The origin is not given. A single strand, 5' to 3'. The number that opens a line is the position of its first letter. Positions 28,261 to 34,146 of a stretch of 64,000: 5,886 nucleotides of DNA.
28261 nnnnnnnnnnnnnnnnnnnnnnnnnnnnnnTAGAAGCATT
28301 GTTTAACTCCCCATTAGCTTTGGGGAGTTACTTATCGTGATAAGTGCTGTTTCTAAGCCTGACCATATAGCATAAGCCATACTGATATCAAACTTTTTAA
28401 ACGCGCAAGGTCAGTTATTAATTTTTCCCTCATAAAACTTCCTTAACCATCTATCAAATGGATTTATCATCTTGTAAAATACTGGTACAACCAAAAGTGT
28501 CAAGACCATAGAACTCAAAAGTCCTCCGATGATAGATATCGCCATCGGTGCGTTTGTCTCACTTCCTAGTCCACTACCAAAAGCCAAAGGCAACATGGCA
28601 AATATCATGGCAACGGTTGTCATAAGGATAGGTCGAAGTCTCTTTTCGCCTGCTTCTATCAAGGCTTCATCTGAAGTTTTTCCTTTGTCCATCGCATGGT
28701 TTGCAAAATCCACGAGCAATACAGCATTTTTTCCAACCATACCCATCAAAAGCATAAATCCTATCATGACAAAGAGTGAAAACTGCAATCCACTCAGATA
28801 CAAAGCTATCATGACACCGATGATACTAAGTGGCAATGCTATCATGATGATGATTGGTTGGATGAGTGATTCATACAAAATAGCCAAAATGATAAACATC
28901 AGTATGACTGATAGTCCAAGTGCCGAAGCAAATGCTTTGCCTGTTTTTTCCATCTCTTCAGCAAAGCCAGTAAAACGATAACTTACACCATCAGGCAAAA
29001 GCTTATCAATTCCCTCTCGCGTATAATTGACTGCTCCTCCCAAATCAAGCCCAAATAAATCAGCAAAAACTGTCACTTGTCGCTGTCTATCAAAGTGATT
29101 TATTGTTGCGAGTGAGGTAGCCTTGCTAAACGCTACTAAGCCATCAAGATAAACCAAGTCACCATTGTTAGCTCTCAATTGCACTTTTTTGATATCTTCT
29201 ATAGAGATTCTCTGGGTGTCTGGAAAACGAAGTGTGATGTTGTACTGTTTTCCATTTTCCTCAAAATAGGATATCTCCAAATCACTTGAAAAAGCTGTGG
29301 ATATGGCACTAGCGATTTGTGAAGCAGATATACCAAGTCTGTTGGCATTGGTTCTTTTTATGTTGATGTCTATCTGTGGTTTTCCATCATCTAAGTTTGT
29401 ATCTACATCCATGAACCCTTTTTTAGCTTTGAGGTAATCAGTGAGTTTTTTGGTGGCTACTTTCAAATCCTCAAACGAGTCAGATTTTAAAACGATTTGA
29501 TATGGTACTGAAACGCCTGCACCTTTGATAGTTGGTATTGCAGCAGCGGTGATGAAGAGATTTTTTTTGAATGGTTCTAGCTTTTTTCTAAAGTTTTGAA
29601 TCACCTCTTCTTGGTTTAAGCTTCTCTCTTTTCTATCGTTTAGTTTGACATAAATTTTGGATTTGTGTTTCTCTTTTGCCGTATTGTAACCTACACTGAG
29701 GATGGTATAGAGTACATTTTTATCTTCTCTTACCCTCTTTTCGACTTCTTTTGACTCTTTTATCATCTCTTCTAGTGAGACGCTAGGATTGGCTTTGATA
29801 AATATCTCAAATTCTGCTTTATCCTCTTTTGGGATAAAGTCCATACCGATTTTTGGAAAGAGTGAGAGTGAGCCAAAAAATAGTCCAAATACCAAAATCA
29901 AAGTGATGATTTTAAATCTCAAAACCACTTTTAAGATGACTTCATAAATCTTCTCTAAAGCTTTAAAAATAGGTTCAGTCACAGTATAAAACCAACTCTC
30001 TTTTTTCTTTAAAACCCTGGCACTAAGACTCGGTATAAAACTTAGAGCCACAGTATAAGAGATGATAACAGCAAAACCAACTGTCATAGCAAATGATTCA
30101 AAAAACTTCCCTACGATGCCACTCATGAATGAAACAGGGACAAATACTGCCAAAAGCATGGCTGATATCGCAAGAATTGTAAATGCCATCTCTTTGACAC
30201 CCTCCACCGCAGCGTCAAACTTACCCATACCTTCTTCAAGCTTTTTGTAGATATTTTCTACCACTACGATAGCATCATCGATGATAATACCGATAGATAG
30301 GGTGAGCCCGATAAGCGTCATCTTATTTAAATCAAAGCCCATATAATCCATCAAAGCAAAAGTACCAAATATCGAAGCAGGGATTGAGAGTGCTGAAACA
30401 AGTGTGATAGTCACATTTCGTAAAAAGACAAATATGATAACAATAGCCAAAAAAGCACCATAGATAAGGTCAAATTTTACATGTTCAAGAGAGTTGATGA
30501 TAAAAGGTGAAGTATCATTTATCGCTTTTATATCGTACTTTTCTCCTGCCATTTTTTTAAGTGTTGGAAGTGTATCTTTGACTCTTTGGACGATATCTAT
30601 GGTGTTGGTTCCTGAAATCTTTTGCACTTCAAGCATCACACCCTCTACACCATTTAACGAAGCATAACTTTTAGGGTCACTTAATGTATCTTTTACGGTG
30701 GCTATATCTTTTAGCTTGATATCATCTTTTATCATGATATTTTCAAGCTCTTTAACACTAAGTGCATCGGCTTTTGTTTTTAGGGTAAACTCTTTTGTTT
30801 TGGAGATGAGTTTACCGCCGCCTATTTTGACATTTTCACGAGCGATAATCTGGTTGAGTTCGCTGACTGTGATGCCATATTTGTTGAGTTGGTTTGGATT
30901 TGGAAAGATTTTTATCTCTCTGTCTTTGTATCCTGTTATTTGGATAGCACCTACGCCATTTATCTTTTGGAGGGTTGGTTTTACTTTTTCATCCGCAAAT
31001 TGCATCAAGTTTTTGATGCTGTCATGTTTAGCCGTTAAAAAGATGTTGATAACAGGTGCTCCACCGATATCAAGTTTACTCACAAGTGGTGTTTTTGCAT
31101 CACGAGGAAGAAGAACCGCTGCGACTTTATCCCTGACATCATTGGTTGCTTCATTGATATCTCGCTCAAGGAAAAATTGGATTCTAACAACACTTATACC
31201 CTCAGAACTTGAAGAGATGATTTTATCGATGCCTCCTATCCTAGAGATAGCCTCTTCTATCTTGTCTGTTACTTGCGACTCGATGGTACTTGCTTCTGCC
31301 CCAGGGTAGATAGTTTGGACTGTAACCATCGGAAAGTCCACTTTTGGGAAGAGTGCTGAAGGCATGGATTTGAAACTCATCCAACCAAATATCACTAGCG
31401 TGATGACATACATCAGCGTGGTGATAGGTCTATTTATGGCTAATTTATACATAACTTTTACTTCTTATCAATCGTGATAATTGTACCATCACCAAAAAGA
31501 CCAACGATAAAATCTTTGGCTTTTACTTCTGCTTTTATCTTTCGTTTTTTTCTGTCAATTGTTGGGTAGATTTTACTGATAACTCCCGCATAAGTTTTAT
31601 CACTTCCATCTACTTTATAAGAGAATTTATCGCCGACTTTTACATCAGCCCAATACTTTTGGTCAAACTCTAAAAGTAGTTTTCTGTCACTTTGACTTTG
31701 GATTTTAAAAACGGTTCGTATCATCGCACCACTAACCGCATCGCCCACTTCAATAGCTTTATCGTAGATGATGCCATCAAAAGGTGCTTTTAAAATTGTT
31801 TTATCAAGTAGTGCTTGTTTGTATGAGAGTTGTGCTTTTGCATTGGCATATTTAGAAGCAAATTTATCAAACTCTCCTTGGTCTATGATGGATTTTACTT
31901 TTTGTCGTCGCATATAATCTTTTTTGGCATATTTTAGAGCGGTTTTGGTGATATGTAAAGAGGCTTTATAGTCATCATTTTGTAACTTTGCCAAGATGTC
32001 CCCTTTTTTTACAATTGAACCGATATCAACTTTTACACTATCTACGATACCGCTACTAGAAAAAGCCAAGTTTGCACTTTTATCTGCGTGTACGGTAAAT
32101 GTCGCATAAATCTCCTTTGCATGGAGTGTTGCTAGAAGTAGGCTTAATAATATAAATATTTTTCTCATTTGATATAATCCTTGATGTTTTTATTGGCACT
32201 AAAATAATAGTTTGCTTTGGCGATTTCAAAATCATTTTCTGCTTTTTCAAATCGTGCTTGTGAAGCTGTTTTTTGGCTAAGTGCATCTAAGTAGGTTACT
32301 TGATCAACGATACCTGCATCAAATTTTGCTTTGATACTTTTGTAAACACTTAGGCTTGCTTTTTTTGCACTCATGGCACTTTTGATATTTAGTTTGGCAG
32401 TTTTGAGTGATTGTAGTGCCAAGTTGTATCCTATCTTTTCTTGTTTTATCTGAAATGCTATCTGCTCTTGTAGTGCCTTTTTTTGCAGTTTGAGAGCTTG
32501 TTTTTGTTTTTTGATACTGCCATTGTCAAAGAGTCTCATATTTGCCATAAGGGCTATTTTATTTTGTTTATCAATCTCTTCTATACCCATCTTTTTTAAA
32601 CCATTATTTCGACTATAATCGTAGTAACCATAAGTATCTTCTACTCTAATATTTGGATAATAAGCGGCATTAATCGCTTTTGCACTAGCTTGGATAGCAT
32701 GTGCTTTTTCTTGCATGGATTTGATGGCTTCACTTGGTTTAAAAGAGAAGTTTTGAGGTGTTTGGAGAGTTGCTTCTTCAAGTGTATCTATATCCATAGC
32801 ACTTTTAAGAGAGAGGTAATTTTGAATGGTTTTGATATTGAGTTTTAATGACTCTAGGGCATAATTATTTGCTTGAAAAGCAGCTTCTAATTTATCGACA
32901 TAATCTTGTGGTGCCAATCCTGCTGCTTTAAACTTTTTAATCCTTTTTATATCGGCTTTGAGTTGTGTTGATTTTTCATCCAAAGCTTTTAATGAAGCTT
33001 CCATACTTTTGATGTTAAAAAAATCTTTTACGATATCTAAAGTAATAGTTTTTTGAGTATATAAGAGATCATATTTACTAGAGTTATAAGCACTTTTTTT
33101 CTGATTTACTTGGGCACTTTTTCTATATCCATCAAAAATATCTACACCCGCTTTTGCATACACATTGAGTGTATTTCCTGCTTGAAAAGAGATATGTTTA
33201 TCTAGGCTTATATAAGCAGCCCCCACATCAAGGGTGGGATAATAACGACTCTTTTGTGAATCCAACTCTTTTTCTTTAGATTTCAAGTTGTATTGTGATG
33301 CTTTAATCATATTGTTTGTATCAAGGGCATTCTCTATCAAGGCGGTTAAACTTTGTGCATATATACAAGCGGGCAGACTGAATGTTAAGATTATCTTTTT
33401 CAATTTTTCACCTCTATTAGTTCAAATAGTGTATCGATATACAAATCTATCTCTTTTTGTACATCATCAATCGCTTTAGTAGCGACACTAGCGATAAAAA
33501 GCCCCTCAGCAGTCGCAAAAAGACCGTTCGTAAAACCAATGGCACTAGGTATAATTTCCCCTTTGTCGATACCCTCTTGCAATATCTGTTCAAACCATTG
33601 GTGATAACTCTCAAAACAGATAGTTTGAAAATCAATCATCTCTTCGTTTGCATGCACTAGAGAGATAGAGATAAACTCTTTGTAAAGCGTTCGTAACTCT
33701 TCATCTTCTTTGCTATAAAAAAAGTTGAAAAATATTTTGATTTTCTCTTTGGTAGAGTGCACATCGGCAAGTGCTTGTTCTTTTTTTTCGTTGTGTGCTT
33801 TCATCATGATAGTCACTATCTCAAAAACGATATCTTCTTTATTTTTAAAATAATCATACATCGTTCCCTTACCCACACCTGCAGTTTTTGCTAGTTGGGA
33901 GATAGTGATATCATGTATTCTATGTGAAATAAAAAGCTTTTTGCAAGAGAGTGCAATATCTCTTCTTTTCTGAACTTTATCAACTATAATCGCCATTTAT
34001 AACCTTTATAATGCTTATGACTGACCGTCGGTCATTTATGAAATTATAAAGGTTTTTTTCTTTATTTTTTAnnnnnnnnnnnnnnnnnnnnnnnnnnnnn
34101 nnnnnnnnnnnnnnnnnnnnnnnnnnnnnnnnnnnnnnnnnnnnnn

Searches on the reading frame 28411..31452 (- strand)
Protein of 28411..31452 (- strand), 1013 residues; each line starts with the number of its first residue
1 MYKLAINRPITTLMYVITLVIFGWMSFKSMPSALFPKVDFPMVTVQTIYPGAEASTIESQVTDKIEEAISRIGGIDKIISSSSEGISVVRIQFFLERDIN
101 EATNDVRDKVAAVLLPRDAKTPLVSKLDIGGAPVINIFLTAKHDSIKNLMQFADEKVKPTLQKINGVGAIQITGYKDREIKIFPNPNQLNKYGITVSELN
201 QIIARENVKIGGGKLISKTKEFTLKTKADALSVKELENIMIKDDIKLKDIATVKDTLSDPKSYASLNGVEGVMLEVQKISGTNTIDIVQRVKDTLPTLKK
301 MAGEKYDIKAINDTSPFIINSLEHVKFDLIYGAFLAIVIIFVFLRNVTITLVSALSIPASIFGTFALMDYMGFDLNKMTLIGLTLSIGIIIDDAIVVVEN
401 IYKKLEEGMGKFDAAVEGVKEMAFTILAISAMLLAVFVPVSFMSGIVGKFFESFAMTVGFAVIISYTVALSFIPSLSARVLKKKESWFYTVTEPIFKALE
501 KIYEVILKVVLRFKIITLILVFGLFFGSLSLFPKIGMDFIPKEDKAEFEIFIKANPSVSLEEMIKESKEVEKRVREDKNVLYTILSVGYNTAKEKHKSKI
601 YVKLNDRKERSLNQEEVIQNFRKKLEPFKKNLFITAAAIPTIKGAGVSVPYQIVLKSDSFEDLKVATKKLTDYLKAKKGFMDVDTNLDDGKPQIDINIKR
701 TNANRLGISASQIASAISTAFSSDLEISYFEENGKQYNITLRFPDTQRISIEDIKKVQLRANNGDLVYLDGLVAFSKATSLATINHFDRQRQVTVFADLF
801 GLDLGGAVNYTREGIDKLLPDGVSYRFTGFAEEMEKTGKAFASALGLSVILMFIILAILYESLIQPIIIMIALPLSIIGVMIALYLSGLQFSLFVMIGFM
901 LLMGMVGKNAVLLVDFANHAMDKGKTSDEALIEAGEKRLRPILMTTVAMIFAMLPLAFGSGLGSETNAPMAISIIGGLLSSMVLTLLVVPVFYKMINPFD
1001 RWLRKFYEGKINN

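Call 52: search_protein_families(library=pfam, proteins=[window:28411-31452:-])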
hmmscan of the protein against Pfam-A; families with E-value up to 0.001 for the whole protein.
window:28411-31452:- (1013 aa): 3 families
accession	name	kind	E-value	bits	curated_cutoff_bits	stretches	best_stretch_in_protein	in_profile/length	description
PF00873.25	ACR_tran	-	3e-281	936.1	28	1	1-996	1-1020/1021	AcrB/AcrD/AcrF family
PF03176.21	MMPL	-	4.2e-10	39.5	20.5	2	830-995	134-301/333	MMPL family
PF02355.23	SecD_SecF_C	-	8.6e-05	22.5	20.5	0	315-463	22-171/189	Protein export membrane protein SecD/SecF, C-terminal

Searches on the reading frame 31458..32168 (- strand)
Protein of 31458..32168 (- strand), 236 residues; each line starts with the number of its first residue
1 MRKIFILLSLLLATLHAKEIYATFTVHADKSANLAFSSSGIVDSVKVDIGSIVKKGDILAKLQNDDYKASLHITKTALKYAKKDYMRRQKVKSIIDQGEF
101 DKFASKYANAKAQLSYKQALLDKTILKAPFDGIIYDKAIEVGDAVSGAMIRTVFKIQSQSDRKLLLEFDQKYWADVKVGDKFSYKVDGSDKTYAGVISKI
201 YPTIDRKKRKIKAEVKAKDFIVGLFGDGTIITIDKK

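Call 54: search_protein_families(library=pfam, proteins=[window:31458-32168:-])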
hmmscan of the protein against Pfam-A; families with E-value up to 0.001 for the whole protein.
window:31458-32168:- (236 aa): 3 families
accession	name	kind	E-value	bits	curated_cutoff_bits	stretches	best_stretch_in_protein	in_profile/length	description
PF13437.12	HlyD_3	-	3.7e-19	69.9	22.2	1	126-218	2-94/106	HlyD family secretion protein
PF16576.10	HlyD_D23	-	2.1e-12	47.2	30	1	24-213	12-197/214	Barrel-sandwich domain of CusB or HlyD membrane-fusion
PF13533.13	Biotin_lipoyl_2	-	2.6e-05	24.4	29.8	1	33-62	2-31/32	Biotin-lipoyl like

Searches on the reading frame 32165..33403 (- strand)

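Call 54: search_protein_families(library=pfam, proteins=[window:32165-33403:-])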
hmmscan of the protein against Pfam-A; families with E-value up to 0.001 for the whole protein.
window:32165-33403:- (412 aa): 1 family
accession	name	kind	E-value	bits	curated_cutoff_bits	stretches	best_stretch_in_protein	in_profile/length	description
PF02321.23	OEP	-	3e-31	109.1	22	2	231-401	20-184/187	Outer membrane efflux protein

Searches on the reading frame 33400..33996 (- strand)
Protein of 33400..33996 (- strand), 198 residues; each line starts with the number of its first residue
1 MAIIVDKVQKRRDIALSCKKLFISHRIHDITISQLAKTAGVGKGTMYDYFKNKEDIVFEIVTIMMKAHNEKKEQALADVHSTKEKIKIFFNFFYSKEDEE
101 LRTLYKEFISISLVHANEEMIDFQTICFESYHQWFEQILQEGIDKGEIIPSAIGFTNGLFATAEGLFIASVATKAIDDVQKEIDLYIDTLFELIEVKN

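Call 54: search_protein_families(library=pfam, proteins=[window:33400-33996:-])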
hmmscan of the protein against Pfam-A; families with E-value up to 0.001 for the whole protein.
window:33400-33996:- (198 aa): 1 family
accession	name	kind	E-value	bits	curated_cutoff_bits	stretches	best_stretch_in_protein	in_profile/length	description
PF00440.29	TetR_N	-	4.8e-10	39.5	24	1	20-60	7-47/47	Bacterial regulatory proteins, tetR family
